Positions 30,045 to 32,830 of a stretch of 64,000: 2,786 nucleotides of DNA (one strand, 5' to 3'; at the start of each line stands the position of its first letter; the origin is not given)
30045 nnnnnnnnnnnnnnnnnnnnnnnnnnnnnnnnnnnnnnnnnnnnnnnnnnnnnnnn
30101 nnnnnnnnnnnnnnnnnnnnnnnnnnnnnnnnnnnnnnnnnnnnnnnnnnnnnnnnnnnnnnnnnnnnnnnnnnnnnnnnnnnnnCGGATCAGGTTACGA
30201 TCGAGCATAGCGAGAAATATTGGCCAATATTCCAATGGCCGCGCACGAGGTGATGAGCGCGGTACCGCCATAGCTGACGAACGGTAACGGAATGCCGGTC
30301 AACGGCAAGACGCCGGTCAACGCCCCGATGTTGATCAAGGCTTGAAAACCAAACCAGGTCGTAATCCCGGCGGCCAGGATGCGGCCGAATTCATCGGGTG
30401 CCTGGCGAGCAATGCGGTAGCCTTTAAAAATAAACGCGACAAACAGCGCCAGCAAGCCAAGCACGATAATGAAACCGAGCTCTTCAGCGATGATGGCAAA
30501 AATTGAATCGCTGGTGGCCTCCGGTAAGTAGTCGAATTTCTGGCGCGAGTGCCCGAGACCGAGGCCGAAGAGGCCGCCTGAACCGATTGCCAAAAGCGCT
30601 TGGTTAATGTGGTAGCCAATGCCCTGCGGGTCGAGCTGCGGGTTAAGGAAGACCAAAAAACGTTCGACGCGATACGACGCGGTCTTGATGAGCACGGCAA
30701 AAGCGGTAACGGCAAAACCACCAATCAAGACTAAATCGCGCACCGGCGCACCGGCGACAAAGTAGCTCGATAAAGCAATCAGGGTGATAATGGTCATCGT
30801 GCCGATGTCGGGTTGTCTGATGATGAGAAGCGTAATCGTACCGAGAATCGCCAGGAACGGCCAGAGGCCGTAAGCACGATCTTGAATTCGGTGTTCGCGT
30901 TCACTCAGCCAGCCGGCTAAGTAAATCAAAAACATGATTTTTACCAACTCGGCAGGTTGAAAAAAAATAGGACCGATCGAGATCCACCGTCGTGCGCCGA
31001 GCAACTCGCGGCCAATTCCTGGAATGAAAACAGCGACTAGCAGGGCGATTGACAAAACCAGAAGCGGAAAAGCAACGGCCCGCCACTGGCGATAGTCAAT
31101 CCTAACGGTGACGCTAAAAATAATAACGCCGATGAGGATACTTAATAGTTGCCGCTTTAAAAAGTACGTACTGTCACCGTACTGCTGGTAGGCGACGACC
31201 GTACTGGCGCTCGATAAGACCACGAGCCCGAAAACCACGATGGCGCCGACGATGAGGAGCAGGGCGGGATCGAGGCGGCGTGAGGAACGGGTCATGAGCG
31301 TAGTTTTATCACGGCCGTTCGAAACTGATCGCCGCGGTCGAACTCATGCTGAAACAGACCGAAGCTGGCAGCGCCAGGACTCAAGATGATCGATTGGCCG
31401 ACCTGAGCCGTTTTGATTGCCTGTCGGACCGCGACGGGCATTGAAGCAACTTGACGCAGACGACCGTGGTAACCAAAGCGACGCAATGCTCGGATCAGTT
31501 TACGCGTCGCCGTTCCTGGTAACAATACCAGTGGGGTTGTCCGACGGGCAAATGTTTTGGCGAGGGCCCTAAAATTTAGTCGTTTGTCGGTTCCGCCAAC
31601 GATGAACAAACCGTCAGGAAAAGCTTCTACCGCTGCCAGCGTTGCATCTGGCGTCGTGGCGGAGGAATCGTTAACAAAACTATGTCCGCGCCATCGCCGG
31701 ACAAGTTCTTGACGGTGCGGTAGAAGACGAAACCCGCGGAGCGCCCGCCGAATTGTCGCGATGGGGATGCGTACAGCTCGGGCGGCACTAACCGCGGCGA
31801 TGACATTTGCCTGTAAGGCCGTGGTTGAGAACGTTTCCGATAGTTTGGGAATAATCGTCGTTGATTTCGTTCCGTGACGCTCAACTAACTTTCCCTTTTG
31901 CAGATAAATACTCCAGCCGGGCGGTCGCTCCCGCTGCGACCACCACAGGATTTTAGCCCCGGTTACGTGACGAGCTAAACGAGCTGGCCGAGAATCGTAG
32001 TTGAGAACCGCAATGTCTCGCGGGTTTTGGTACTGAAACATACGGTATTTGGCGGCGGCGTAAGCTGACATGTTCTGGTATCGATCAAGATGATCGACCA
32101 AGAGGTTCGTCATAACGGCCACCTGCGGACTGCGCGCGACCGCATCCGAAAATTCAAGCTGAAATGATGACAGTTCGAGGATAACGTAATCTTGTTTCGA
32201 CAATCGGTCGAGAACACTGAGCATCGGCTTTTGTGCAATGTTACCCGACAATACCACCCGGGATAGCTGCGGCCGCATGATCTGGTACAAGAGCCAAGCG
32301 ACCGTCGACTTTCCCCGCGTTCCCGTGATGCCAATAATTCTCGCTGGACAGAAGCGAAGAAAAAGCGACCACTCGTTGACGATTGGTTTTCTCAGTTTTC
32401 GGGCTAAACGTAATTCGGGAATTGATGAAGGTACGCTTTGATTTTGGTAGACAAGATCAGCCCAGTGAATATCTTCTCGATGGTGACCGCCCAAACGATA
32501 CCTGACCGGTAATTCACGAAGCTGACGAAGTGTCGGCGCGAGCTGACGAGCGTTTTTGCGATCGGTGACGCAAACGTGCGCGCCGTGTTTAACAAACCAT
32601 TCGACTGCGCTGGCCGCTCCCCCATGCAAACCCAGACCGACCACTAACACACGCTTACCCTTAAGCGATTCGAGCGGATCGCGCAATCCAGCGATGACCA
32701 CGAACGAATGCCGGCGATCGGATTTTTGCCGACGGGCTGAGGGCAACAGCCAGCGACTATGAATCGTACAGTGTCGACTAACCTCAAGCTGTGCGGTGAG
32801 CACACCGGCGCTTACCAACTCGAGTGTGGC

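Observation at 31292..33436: PgeF/YfiH (DUF152) fused in-frame to MurD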

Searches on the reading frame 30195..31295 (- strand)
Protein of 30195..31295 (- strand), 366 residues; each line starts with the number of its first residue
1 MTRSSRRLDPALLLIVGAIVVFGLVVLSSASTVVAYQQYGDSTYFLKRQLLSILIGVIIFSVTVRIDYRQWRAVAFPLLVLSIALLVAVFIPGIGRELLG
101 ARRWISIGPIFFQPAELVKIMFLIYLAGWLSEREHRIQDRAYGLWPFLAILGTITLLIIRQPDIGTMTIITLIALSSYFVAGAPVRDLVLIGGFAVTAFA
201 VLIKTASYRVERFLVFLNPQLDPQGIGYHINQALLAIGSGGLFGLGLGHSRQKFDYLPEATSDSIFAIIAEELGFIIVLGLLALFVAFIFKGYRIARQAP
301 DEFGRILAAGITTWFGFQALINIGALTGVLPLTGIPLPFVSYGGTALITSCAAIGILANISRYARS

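Call 4: search_protein_families(library=pfam, proteins=[window:30195-31295:-], max_evalue=0.01)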
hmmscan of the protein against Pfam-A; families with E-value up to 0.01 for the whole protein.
window:30195-31295:- (366 aa): 1 family
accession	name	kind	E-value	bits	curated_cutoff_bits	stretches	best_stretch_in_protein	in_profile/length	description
PF01098.24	FTSW_RODA_SPOVE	-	8e-111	370.9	26.4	1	12-365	3-355/356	Cell cycle protein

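Call 5: search_protein_families(library=ncbifam, proteins=[window:30195-31295:-], max_evalue=0.01)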
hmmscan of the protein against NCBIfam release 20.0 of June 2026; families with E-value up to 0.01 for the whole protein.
window:30195-31295:- (366 aa): 6 families
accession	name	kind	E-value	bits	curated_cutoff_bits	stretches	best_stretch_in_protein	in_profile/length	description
TIGR02614.1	ftsW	equivalog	2.8e-117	391.8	337.5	1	11-363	3-356/357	putative lipid II flippase FtsW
TIGR02615.1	spoVE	exception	3.6e-108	362.2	448.8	1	11-362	3-354/354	stage V sporulation protein E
TIGR02210.1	rodA_shape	equivalog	1.7e-93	313.6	336.7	1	9-362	1-354/357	rod shape-determining protein RodA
NF008042.0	PRK10774.1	equivalog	8.4e-76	255.5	493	1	9-361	36-389/405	cell division protein FtsW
NF008060.0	PRK10794.1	equivalog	1.9e-59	201.5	590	1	7-361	15-360/370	peptidoglycan glycosyltransferase MrdB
NF037961.1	RodA_shape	subfamily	1e-42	147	150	2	210-350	249-397/415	rod shape-determining protein RodA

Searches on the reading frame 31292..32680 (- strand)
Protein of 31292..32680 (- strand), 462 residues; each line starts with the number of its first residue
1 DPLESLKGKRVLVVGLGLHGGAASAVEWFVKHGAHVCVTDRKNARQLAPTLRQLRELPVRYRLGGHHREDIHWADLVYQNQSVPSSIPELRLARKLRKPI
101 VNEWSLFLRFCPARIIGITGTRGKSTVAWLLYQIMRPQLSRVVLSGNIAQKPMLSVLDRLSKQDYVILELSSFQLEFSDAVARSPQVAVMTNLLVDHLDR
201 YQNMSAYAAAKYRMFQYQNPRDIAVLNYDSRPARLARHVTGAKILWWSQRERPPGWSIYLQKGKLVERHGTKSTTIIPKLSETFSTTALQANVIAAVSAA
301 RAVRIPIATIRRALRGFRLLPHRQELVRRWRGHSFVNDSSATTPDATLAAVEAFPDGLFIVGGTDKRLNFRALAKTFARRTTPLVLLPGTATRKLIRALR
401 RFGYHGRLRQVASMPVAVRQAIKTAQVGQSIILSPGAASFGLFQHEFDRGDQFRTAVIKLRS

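Call 57: search_solved_structures(query=window:31292-32680:-, max_evalue=1e-20)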
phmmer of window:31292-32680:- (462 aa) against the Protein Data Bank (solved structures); distinct sequences matched with E-value up to 1e-20: 11.
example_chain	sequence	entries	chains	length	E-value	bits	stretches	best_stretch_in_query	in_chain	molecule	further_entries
3lk7_A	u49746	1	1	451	9e-42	146.7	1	5-457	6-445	UDP-N-acetylmuramoylalanine--D-glutamate ligase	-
8dp2_A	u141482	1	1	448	1e-40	143.2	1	12-459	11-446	UDP-N-acetylmuramoylalanine--D-glutamate ligase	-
7sy9_A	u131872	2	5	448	1.1e-40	143.2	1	12-459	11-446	UDP-N-acetylmuramoylalanine--D-glutamate ligase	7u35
2jff_A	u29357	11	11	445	4.2e-37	131.3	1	6-456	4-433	UDP-N-ACETYLMURAMOYLALANINE--D-GLUTAMATE LIGASE | UDP-N-ACETYLMURAMOYL-ALANINE-D-GLUTAMATE LIGASE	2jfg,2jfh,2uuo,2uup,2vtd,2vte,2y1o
8v8y_A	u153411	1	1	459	4.6e-37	131.2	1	6-455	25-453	UDP-N-acetylmuramoylalanine--D-glutamate ligase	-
8v8w_A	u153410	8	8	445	4.7e-37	131.2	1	6-455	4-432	UDP-N-acetylmuramoylalanine--D-glutamate ligase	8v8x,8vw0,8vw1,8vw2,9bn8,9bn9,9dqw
5a5f_A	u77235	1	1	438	4.9e-37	131.1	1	7-456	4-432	UDP-N-ACETYLMURAMOYLALANINE--D-GLUTAMATE LIGASE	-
2wjp_A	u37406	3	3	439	4.9e-37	131.1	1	7-456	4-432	UDP-N-ACETYLMURAMOYLALANINE--D-GLUTAMATE LIGASE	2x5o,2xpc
1e0d_A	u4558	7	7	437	5.7e-37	130.9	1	7-455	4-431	UDP-N-ACETYLMURAMOYLALANINE--D-GLUTAMATE LIGASE | UDP-N-ACETYLMURAMOYL-L-ALANINE:D-GLUTAMATE LIGASE | UDP-N-ACETYLMURAMOYL-L-ALANINE/:D-GLUTAMATE LIGASE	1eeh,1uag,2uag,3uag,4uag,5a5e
4buc_A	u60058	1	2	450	1.4e-34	123.1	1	22-455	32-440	UDP-N-ACETYLMURAMOYLALANINE--D-GLUTAMATE LIGASE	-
7sir_A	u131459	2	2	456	7.6e-34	120.6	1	9-457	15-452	UDP-N-acetylmuramoylalanine--D-glutamate ligase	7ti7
